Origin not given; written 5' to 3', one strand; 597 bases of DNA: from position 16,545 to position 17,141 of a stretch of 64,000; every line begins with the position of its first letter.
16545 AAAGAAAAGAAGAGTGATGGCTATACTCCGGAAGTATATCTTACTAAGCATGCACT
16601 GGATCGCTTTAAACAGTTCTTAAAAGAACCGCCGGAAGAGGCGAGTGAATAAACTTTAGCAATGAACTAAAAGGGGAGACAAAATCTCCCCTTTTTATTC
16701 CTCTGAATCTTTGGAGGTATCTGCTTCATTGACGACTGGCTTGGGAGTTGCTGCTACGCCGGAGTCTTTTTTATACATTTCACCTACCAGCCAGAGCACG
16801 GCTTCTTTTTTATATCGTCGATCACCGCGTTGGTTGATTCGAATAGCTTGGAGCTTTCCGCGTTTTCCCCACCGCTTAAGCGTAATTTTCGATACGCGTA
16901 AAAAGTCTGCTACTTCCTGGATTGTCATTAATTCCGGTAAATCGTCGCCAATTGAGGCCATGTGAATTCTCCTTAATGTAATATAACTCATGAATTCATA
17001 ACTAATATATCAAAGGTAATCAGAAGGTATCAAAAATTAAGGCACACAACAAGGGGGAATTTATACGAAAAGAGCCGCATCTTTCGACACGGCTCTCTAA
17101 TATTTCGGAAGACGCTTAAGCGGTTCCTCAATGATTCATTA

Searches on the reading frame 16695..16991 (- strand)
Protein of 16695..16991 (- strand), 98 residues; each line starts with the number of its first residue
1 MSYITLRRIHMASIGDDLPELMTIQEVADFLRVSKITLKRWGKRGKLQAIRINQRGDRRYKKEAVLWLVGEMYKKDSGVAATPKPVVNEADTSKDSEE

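Call 101: search_protein_families(library=pfam, proteins=[window:16695-16991:-], max_evalue=0.001)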
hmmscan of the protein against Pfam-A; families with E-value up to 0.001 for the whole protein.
window:16695-16991:- (98 aa): 3 families
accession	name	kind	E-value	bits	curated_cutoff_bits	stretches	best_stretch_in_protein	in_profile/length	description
PF12728.13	HTH_17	-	2e-09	38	27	1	21-65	1-43/51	Helix-turn-helix domain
PF13411.12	MerR_1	-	2.5e-07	31.1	21.6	1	22-68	1-46/69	MerR HTH family regulatory protein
PF00376.29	MerR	-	3.3e-07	30.5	28.2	1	23-60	1-38/38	MerR family regulatory protein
